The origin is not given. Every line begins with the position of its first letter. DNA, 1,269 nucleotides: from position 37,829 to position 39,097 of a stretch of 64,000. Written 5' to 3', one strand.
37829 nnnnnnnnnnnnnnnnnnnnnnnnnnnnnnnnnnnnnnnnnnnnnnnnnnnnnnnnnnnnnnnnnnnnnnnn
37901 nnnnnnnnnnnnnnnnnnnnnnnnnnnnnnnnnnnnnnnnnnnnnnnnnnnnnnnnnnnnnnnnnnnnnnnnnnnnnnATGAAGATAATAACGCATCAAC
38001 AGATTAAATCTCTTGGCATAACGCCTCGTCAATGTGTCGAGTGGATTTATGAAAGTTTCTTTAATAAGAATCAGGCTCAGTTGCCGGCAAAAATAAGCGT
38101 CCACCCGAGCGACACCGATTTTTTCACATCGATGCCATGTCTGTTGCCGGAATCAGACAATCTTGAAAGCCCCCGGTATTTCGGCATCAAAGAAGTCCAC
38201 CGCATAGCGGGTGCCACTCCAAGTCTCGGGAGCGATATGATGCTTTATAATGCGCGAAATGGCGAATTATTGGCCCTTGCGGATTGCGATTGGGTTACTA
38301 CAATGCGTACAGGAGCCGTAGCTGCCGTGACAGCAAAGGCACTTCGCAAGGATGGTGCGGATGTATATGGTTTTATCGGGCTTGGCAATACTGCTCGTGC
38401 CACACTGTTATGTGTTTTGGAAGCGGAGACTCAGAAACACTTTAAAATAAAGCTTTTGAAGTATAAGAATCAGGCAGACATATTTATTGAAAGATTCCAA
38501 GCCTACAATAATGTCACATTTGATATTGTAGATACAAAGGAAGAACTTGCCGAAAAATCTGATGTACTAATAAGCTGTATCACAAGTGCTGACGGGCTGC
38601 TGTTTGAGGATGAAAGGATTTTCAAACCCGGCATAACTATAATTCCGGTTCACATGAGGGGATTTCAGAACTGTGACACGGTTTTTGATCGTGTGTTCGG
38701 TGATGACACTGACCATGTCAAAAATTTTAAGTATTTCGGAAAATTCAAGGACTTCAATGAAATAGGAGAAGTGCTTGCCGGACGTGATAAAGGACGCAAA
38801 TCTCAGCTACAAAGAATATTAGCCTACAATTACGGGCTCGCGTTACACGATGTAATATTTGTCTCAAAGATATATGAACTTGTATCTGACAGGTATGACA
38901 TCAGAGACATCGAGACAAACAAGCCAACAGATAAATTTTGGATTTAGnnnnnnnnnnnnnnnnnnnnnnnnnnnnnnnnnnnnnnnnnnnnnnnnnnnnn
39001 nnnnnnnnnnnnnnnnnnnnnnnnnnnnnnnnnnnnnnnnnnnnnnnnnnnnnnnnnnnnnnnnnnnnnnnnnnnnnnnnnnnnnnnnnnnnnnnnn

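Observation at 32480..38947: Candidate amide/amino-alcohol decoration module inside the CPS locus: HisC/CobD-like PLP enzyme + CapA metallophosphoesterase + sugar-transfer ATP-grasp + OCD/mu-crystallin dehydrogenase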

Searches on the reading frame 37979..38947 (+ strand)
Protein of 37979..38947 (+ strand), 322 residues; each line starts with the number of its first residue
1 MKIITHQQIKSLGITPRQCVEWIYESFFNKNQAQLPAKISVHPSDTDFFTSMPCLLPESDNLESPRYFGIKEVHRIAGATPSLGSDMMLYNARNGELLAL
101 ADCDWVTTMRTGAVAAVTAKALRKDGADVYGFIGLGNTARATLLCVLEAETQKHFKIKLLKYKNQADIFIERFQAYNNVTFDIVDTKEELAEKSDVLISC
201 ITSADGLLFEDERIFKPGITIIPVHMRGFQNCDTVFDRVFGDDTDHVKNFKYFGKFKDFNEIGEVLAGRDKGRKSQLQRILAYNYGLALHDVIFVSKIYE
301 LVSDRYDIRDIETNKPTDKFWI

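Call 3: search_protein_families(library=pfam, proteins=[window:37979-38947:+], max_evalue=0.01)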
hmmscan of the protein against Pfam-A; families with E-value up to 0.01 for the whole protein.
window:37979-38947:+ (322 aa): 1 family
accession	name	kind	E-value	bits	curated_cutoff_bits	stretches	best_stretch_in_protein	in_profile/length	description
PF02423.21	OCD_Mu_crystall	-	3.3e-27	95.7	24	1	18-303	19-311/314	Ornithine cyclodeaminase/mu-crystallin family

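Call 5: search_protein_families(library=ncbifam, proteins=[window:37979-38947:+], max_evalue=0.001)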
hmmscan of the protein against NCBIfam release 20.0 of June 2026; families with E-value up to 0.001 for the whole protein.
window:37979-38947:+ (322 aa): 13 families
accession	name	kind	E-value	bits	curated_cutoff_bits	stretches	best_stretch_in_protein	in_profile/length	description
NF006379.0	PRK08618.1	equivalog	1e-20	74.3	417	1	1-221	1-218/326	ornithine cyclodeaminase family protein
TIGR02371.1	ala_DH_arch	equivalog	1.3e-17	64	409.15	1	5-204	6-203/325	alanine dehydrogenase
TIGR03944.1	dehyd_SbnB_fam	equivalog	2.4e-15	56.4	326.9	1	87-304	91-317/327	2,3-diaminopropionate biosynthesis protein SbnB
NF045643.1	ImmsucRedBhcD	equivalog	3.4e-15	56.2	500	1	85-304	85-312/321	iminosuccinate reductase BhcD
NF004793.0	PRK06141.1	equivalog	3.6e-15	55.7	322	1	64-219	58-213/314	bifunctional Delta(1)-pyrroline-2-carboxylate/Delta(1)-piperideine-2-carboxylate reductase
NF004848.0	PRK06199.1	subfamily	4.8e-15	55.5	362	1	49-206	78-236/379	tyramine oxidase subunit B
NF006141.0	PRK08291.1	equivalog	2.2e-11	43.3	408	1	81-221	85-223/330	cyclodeaminase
NF005296.0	PRK06823.1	equivalog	5e-11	42.1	438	1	86-222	86-219/315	ornithine cyclodeaminase family protein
TIGR02992.1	ectoine_eutC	equivalog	3.5e-10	39.5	471.65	1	80-222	81-221/326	ectoine utilization protein EutC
NF005603.0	PRK07340.1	equivalog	3.5e-09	36.3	266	1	32-210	36-207/307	delta(1)-pyrroline-2-carboxylate reductase family protein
NF005011.0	PRK06407.1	subfamily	6.8e-09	35.4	337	1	88-206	80-195/302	ornithine cyclodeaminase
NF045512.1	PyrPipCarbRedLhpI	equivalog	5.2e-06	25.8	400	1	79-207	75-199/298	bifunctional Delta(1)-pyrroline-2-carboxylate/Delta(1)-piperideine-2-carboxylate reductase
NF005762.1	PRK07589.1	equivalog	2.2e-05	23.6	350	1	89-203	90-202/334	ornithine cyclodeaminase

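Call 8: search_solved_structures(query=window:37979-38947:+, max_evalue=0.001)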
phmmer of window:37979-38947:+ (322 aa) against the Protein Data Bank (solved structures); distinct sequences matched with E-value up to 0.001: 10.
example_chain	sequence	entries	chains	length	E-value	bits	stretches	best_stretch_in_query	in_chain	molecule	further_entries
6t3e_A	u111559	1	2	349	1.1e-15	60.6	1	15-205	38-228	DELTA1-pyrroline-2-carboxylate reductase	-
1omo_A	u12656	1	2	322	7.7e-11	44.8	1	3-301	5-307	alanine dehydrogenase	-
1vll_A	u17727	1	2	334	8.9e-11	44.6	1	3-301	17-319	alanine dehydrogenase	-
4bv8_A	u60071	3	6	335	5.2e-10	42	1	68-300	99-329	THIOMORPHOLINE-CARBOXYLATE DEHYDROGENASE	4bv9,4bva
4m54_A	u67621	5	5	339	2e-08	36.8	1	91-301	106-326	Putative ornithine cyclodeaminase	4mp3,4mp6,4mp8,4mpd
2i99_A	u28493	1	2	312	3.5e-08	36.1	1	66-299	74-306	Mu-crystallin homolog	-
6rqa_A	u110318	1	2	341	1.1e-06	31.1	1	85-307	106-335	iminosuccinate reductase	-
7cxs_B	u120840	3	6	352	1.5e-06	30.7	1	13-226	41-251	CmnK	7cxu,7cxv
7rbp_A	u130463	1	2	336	5.2e-06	28.9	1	52-300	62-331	Ornithine cyclodeaminase/mu-crystallin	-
8j1c_A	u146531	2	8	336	8.2e-06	28.3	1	67-219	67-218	Ornithine cyclodeaminase family protein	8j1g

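Call 39: find_homologous_proteins(query=window:37979-38947:+, max_evalue=1e-10)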
Query window:37979-38947:+ (322 aa): 2917 proteins with E <= 1e-10 among 4834 candidates; the best 120 are listed.
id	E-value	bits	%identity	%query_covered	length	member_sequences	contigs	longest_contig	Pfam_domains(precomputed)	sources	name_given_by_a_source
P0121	9.3e-213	723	98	100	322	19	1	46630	PF02423.22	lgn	-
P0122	2.6e-159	547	73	100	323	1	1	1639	PF02423.22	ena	-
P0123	2.7e-159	547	73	100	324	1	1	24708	PF02423.22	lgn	-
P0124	1.9e-158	545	73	100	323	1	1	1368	PF02423.22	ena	-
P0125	2.5e-158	544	73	100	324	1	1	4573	PF02423.22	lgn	-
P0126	2.7e-158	544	73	100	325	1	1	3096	PF02423.22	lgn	-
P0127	2.8e-158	544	73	100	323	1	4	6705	PF02423.22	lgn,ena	-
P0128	3.1e-158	544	73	100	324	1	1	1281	PF02423.22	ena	-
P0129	3.2e-158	544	73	100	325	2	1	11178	PF02423.22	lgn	-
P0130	4.2e-158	543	73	100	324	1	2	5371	PF02423.22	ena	-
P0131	7.4e-158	543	73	100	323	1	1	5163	PF02423.22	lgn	-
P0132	7.9e-158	543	72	100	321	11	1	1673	PF02423.22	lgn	-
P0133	9.3e-158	542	73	100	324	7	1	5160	PF02423.22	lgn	-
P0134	1.1e-157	542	72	100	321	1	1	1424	PF02423.22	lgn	-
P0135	1.1e-157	542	73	100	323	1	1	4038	PF02423.22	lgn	-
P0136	1.1e-157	542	72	100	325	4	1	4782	PF02423.22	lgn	-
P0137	1.2e-157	542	73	100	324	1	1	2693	PF02423.22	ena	-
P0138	1.8e-157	541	73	100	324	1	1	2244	PF02423.22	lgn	-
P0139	2.1e-157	541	73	100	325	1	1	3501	PF02423.22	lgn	-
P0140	2.9e-157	541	72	100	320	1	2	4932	PF02423.22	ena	-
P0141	3.1e-157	541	73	100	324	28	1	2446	PF02423.22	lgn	-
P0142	3.2e-157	541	72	100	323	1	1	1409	PF02423.22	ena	-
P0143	3.4e-157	540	73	100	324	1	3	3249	PF02423.22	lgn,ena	-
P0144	3.6e-157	540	73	100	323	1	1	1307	PF02423.22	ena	-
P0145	3.8e-157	540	72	100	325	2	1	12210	PF02423.22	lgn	-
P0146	4.4e-157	540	72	100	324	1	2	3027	PF02423.22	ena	-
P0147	5.2e-157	540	72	100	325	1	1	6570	PF02423.22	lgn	-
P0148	5.2e-157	540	72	100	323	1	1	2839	PF02423.22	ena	-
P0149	6.6e-157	539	72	100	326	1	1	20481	PF02423.22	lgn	-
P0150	7.6e-157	539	72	100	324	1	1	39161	PF02423.22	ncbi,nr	ncbi:MAG: ornithine cyclodeaminase [Bacteroidales bacterium]|nr:ornithine cyclodeaminase [Candidatus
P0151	1.2e-156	539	73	100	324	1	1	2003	PF02423.22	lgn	-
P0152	1.5e-156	538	72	100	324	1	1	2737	PF02423.22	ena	-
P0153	1.8e-156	538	71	100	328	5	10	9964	PF02423.22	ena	-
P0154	1.9e-156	538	72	100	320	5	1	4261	PF02423.22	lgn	-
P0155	2.1e-156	538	72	100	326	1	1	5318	PF02423.22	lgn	-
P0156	2.4e-156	538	72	100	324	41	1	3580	PF02423.22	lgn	-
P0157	2.8e-156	537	72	100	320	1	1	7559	PF02423.22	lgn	-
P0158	3.9e-156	537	72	100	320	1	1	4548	PF02423.22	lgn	-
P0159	5.3e-156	537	72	100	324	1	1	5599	PF02423.22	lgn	-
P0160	5.8e-156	536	72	100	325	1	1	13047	PF02423.22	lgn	-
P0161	6.2e-156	536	72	100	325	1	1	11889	PF02423.22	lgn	-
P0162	6.2e-156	536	72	100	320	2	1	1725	PF02423.22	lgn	-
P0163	6.5e-156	536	72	100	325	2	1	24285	PF02423.22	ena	-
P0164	6.9e-156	536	72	100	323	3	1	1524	PF02423.22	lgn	-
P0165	9.3e-156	536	72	100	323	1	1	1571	PF02423.22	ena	-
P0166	1.1e-155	535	72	100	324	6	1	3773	PF02423.22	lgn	-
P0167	1.2e-155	535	72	100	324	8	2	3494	PF02423.22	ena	-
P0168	1.4e-155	535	72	100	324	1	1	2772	PF02423.22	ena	-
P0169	1.8e-155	535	71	100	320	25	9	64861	PF02423.22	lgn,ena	-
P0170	1.9e-155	535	72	100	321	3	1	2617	PF02423.22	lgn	-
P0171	2.2e-155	534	72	100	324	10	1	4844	PF02423.22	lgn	-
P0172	2.2e-155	534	71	100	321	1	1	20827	PF02423.22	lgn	-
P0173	2.7e-155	534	71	100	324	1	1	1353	PF02423.22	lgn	-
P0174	3.7e-155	534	72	100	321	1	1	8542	PF02423.22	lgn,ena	-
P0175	4.0e-155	534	72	100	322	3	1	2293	PF02423.22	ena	-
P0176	4.5e-155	533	72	100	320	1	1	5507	PF02423.22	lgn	-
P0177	6.0e-155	533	72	100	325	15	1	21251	PF02423.22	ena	-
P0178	6.9e-155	533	72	100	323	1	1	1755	PF02423.22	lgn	-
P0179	7.0e-155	533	71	100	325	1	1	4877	PF02423.22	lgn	-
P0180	7.6e-155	533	71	100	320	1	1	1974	PF02423.22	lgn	-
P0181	1.0e-154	532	73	100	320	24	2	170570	PF02423.22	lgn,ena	-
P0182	1.2e-154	532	72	100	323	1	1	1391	PF02423.22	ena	-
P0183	2.8e-154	531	71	100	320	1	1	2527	PF02423.22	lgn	-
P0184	7.2e-154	530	71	100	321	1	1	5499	PF02423.22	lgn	-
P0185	7.3e-154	529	72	100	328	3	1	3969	PF02423.22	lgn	-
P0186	7.7e-154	529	71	100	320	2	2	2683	PF02423.22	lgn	-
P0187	9.3e-154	529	71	100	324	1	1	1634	PF02423.22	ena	-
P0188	1.1e-153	529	71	100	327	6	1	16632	PF02423.22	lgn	-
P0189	1.3e-153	529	71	100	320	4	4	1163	PF02423.22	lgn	-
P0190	1.3e-153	529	70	100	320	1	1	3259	PF02423.22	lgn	-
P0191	1.4e-153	529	71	100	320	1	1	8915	PF02423.22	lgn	-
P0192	1.4e-153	529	71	100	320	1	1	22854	PF02423.22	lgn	-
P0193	1.4e-153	529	71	100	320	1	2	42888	PF02423.22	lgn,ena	-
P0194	1.8e-153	528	71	100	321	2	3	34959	PF02423.22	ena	-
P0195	2.1e-153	528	73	100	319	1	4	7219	PF02423.22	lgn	-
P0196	2.1e-153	528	73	100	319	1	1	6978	PF02423.22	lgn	-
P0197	2.3e-153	528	71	100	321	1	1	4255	PF02423.22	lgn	-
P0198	2.7e-153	528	71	100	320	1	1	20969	PF02423.22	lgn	-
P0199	2.8e-153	528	73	100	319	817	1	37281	PF02423.22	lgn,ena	-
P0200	3.0e-153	527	72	100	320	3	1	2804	PF02423.22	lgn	-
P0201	3.4e-153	527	71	99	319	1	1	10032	PF02423.22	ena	-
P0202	3.7e-153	527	71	100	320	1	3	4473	PF02423.22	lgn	-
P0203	3.8e-153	527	70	100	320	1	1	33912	PF02423.22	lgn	-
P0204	4.5e-153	527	71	100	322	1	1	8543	PF02423.22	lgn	-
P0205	5.1e-153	527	70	100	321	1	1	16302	PF02423.22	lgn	-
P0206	5.2e-153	527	70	100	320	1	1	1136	PF02423.22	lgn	-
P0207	6.5e-153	526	72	100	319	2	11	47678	PF02423.22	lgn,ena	-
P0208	7.2e-153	526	71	100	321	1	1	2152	PF02423.22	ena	-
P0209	7.4e-153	526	72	100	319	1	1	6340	PF02423.22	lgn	-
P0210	8.8e-153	526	70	100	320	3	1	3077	PF02423.22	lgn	-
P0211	9.2e-153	526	70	100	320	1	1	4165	PF02423.22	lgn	-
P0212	1.0e-152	526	73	100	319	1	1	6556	PF02423.22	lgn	-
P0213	1.0e-152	526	72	100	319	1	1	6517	PF02423.22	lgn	-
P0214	1.1e-152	526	71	100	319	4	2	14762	PF02423.22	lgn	-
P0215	1.1e-152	526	71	100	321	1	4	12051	PF02423.22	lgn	-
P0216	1.3e-152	525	71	100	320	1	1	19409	PF02423.22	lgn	-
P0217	1.4e-152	525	73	100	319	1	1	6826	PF02423.22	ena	-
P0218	1.4e-152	525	72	100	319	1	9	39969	PF02423.22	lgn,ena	-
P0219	1.4e-152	525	73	100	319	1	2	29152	PF02423.22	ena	-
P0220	1.8e-152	525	69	100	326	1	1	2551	PF02423.22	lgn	-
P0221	1.8e-152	525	71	100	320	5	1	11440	PF02423.22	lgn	-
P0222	2.0e-152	525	70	100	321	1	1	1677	PF02423.22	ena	-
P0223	2.1e-152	525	70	100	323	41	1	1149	PF02423.22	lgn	-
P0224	2.1e-152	525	71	100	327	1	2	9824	PF02423.22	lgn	-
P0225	2.6e-152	524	71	100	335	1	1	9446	PF02423.22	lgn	-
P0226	2.7e-152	524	72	100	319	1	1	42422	PF02423.22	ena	-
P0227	2.7e-152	524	72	100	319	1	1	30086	PF02423.22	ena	-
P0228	3.2e-152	524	69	100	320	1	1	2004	PF02423.22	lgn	-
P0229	3.2e-152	524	71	100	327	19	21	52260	PF02423.22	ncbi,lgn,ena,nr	ncbi:MAG: ornithine cyclodeaminase [Prevotella sp.]|nr:ornithine cyclodeaminase [Prevotella sp.]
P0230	3.3e-152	524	72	100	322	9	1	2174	PF02423.22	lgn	-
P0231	4.9e-152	523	70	100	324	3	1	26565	PF02423.22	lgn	-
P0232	5.1e-152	523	72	100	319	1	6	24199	PF02423.22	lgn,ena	-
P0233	5.2e-152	523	72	100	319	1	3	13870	PF02423.22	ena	-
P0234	5.6e-152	523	70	100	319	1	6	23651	PF02423.22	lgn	-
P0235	7.0e-152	523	72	100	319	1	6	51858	PF02423.22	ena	-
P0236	7.1e-152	523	72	100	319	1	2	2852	PF02423.22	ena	-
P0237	7.5e-152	523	70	100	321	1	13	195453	PF02423.22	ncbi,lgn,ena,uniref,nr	ncbi:hypothetical protein [Fibrobacter sp. UBA4309]|uniref:hypothetical protein n=1 Tax=Fibrobacter 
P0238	7.8e-152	523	70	100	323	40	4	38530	PF02423.22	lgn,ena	-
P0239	8.1e-152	523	70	100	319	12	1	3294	PF02423.22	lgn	-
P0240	8.4e-152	523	72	100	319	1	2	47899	PF02423.22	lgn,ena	-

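Call 40: find_encoding_contigs(protein=P0199, flank=9000, max_places=3)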
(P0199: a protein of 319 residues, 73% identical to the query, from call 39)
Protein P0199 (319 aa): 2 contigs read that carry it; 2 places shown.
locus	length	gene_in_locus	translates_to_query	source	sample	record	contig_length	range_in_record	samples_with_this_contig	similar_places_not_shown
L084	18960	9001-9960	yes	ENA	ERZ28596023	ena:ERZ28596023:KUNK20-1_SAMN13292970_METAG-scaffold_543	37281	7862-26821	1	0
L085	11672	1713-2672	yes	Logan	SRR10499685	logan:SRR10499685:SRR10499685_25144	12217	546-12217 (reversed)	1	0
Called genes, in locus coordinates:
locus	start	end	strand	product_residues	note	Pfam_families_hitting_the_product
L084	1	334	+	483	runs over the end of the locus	PF03553:Na_H_antiporter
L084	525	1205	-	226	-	PF01451:LMWPc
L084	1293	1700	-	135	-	-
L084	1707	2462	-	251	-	PF14559:TPR_19 (faint)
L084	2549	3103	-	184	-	PF04390:LptE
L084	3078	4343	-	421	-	PF00158:Sigma54_activat, PF14532:Sigma54_activ_2, PF07724:AAA_2 (weak), PF07728:AAA_5 (faint), PF25601:AAA_lid_14, PF02954:HTH_8, PF18024:HTH_50 (faint)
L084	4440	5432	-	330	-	PF03706:LPG_synthase_TM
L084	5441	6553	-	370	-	PF04166:PdxA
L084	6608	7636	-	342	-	PF21016:RlmN_N, PF04055:Radical_SAM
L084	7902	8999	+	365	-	PF00155:Aminotran_1_2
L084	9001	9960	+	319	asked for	PF02423:OCD_Mu_crystall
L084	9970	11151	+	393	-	PF04991:LicD (faint), PF01467:CTP_transf_like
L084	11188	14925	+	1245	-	PF00535:Glycos_transf_2, PF13641:Glyco_tranf_2_3 (weak), PF16269:DUF4922, PF26216:GDPGP1_C (weak), PF08486:SpoIID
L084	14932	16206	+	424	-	PF03092:BT1 (weak)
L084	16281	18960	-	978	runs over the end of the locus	PF13620:CarboxypepD_reg, PF13715:CarbopepD_reg_2, PF14905:OMP_b-brl_3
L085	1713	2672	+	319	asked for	PF02423:OCD_Mu_crystall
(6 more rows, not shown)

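Call 41: find_encoding_contigs(protein=P0237, flank=9000, max_places=3)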
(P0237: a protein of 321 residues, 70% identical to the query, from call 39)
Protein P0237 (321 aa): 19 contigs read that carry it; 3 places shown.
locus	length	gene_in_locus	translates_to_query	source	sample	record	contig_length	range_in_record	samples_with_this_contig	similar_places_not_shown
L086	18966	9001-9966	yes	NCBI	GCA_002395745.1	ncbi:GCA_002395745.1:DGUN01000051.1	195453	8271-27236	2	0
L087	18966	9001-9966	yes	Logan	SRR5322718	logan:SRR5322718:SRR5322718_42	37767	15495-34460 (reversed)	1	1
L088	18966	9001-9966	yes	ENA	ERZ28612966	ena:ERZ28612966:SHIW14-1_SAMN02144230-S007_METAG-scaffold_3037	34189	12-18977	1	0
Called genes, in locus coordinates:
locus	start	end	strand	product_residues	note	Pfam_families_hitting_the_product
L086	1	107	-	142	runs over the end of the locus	PF00572:Ribosomal_L13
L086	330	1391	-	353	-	PF01595:CNNM, PF00571:CBS (faint)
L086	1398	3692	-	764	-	PF01343:Peptidase_S49, PF25145:NfeD1b_N (weak), PF01343:Peptidase_S49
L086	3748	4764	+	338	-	PF00535:Glycos_transf_2, PF13641:Glyco_tranf_2_3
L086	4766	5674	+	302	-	PF04991:LicD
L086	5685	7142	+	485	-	PF01943:Polysacc_synt, PF13440:Polysacc_synt_3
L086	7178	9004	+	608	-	PF00483:NTP_transferase, PF12804:NTP_transf_3, PF20202:DUF6564 (faint), PF00155:Aminotran_1_2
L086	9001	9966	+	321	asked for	PF02423:OCD_Mu_crystall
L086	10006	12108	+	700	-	PF02706:Wzz, PF13807:GNVR, PF01656:CbiA, PF06564:CBP_BcsQ (weak), PF10609:ParA (weak), PF13614:AAA_31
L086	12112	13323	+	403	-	PF08757:CotH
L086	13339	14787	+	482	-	PF01943:Polysacc_synt, PF03023:MurJ (weak), PF13440:Polysacc_synt_3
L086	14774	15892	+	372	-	PF01041:DegT_DnrJ_EryC1, PF00155:Aminotran_1_2 (weak), PF01212:Beta_elim_lyase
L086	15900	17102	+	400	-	PF02222:ATP-grasp (weak), PF02655:ATP-grasp_3, PF02786:CPSase_L_D2, PF07478:Dala_Dala_lig_C, PF13535:ATP-grasp_4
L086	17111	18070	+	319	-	-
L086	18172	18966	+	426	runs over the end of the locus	PF21360:PylC-like_N, PF02655:ATP-grasp_3, PF02786:CPSase_L_D2, PF07478:Dala_Dala_lig_C (weak), PF13535:ATP-grasp_4 (weak)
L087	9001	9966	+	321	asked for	PF02423:OCD_Mu_crystall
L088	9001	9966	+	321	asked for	PF02423:OCD_Mu_crystall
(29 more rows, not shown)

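Call 50: find_related_loci(query=window:37979-38947:+, collection=metagenome_contigs, flank=10000)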
Query window:37979-38947:+ (322 aa) in metagenome_contigs; peptide patterns used: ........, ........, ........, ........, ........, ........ (x = any residue, [..] = any of these).
165 stretches matched a pattern; 10 encode a relative of the query (tblastn E <= 1e-3); 10 distinct loci.
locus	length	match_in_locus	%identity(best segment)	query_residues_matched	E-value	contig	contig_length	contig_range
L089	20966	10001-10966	100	1-322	0e+0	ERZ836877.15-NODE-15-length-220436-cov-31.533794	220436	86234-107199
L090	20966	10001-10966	100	1-322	0e+0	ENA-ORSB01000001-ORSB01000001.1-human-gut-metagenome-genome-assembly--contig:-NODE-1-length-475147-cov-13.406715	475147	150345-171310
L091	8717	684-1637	90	3-322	0e+0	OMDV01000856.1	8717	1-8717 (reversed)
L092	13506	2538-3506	69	1-322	4e-156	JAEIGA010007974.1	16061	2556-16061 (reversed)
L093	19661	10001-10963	68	1-322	2e-154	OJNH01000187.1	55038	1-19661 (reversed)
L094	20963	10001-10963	69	1-322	5e-154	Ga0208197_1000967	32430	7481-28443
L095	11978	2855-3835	65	1-322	6e-147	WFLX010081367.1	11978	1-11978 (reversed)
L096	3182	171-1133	62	1-322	1e-141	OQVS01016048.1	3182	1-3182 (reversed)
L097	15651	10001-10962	71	1-322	5e-127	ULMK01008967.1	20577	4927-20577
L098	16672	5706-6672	71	1-322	6e-120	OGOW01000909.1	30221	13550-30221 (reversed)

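Call 51: find_encoding_contigs(protein=P0229, flank=8000, max_places=4)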
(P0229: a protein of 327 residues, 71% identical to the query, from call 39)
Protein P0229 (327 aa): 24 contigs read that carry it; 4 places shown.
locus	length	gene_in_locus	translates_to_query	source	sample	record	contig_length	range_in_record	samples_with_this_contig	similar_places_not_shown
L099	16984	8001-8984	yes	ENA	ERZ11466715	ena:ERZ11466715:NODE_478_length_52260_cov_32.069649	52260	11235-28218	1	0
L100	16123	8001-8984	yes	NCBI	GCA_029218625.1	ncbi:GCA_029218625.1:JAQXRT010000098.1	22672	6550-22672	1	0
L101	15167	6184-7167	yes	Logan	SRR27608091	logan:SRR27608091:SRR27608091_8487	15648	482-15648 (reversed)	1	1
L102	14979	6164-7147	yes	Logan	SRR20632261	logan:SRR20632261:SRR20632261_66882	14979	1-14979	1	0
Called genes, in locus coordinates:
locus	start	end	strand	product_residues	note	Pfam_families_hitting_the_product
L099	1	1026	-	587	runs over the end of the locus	PF07722:Peptidase_C26, PF00117:GATase, PF01244:Peptidase_M19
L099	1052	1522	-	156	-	PF13404:HTH_AsnC-type, PF13412:HTH_24, PF01037:AsnC_trans_reg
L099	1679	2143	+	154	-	-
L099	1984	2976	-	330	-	PF01346:FKBP_N, PF00254:FKBP_C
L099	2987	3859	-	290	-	PF01346:FKBP_N, PF00254:FKBP_C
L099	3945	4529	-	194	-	PF01346:FKBP_N, PF16109:DUF4827 (faint), PF00254:FKBP_C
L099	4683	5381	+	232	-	PF02146:SIR2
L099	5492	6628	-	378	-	PF13439:Glyco_transf_4, PF13579:Glyco_trans_4_4, PF20706:GT4-conflict (weak), PF00534:Glycos_transf_1, PF13692:Glyco_trans_1_4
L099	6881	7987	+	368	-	PF00155:Aminotran_1_2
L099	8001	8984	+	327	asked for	PF02423:OCD_Mu_crystall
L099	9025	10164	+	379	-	PF04991:LicD (faint), PF01467:CTP_transf_like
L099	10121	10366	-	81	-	-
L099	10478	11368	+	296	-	PF03275:GLF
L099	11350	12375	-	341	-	PF26334:Gtf3_N, PF26337:Gtf3_C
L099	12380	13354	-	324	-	-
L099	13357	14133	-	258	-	PF06293:Kdo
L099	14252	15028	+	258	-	PF00535:Glycos_transf_2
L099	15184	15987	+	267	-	PF04991:LicD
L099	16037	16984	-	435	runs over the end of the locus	PF13173:AAA_14, PF13635:DUF4143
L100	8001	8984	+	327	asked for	PF02423:OCD_Mu_crystall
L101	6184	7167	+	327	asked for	PF02423:OCD_Mu_crystall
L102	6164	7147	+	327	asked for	PF02423:OCD_Mu_crystall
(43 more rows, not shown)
